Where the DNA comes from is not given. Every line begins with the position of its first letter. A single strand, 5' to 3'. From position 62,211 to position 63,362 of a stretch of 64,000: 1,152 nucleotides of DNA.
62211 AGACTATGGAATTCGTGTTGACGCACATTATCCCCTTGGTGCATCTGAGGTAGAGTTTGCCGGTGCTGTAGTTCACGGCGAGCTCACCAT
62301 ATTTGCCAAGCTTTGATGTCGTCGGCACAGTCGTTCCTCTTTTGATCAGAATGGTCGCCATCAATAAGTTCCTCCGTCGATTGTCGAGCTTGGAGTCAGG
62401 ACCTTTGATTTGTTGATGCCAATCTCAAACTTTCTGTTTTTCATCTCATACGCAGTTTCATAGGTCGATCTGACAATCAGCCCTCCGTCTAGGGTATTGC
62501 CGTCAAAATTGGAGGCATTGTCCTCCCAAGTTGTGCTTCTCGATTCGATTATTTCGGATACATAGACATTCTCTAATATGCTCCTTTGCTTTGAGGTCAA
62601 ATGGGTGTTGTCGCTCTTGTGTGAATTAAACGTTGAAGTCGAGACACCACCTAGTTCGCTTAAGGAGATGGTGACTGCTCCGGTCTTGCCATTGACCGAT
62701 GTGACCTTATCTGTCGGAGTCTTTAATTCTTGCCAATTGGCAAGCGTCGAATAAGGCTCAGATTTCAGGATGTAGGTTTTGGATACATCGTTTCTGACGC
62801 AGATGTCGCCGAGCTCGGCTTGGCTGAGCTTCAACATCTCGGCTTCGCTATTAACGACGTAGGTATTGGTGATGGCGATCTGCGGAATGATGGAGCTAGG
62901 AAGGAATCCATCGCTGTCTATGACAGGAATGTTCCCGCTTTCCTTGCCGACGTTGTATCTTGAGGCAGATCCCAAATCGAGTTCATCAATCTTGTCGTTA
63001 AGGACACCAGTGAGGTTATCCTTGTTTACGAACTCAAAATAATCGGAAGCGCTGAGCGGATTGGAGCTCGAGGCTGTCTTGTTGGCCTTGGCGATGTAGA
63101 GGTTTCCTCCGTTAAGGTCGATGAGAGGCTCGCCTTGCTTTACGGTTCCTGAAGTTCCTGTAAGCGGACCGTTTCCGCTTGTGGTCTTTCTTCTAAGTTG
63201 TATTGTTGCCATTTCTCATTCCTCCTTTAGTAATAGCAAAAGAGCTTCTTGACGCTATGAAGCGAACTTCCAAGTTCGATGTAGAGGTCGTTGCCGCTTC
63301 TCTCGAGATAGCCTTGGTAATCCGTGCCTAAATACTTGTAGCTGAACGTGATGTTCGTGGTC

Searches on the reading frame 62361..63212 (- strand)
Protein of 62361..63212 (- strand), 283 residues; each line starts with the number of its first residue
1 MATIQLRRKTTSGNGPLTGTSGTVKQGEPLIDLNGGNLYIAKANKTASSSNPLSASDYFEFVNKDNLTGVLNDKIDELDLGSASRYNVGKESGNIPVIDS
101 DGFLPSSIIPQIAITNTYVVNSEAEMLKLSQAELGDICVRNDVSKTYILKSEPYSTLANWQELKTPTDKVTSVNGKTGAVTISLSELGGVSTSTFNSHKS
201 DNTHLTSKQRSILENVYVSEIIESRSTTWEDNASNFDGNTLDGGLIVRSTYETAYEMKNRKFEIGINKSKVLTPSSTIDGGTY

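Call 68: find_encoding_contigs(protein=window:62361-63212:-, flank=10000, max_places=1)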
Protein window:62361-63212:- (283 aa): 5 contigs read that carry it; 1 place shown.
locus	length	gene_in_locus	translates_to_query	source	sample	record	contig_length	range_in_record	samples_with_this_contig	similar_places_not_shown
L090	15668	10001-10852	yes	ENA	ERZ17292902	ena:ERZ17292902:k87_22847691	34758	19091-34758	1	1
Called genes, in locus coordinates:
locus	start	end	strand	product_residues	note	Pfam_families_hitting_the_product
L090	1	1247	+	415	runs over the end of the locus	PF04860:Phage_portal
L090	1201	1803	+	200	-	PF04586:Peptidase_S78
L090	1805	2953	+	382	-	PF05065:Phage_capsid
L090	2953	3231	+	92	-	PF24829:Phage_connect_2 (weak)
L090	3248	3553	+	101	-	-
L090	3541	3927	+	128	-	PF04883:HK97-gp10_like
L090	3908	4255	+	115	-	-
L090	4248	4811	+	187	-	-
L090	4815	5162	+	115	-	-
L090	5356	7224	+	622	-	PF10145:PhageMin_Tail (weak)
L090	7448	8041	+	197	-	-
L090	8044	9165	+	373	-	-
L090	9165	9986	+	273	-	-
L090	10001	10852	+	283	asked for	-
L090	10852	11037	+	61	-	-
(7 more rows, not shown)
